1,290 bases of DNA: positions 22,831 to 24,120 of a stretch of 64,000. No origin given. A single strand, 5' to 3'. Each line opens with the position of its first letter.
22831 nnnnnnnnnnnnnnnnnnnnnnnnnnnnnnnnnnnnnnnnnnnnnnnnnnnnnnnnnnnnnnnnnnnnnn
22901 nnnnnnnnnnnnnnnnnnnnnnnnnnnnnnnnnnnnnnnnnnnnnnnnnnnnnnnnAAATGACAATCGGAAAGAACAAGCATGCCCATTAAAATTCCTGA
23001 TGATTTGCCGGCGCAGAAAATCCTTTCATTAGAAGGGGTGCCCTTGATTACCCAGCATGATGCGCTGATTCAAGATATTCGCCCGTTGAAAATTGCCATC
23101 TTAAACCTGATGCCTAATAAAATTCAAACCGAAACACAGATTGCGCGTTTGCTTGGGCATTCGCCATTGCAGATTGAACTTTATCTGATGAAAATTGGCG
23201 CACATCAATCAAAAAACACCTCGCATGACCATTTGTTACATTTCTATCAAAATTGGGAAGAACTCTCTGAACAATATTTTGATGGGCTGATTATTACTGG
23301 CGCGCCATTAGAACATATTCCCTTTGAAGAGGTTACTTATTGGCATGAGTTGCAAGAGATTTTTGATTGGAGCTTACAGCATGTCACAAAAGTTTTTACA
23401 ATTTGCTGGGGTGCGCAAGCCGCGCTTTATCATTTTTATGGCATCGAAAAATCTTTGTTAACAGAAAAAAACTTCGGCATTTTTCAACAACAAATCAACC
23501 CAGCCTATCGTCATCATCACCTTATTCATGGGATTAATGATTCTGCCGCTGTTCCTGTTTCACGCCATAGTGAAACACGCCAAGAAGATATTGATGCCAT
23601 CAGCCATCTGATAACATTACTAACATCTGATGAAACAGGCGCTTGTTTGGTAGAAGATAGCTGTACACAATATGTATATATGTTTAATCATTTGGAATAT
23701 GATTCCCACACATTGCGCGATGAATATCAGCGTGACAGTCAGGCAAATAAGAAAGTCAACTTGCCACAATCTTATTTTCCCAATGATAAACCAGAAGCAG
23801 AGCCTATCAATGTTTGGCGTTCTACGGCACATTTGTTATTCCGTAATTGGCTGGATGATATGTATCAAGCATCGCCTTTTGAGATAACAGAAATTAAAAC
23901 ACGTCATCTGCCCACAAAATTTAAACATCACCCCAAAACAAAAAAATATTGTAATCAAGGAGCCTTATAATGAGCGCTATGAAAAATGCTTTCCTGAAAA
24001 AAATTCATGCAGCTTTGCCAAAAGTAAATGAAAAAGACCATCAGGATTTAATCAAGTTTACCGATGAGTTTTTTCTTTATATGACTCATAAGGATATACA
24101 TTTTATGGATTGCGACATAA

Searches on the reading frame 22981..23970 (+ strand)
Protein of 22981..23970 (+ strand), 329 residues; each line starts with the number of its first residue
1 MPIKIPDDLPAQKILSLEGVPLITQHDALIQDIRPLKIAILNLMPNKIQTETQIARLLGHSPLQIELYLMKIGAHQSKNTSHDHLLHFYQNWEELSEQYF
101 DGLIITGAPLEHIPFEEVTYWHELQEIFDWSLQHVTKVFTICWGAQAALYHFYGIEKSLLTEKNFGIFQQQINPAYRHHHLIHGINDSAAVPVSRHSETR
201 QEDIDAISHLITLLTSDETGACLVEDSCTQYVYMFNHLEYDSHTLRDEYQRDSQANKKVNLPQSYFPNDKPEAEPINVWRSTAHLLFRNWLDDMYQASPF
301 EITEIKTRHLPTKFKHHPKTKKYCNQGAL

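Call 63: search_protein_families(library=pfam, proteins=[window:22981-23970:+], max_evalue=0.00001)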
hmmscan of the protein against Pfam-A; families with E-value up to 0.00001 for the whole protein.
window:22981-23970:+ (329 aa): 1 family
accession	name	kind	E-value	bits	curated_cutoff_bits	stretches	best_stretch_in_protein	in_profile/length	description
PF04204.22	HTS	-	2.5e-117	391.6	27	1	2-300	1-298/298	Homoserine O-succinyltransferase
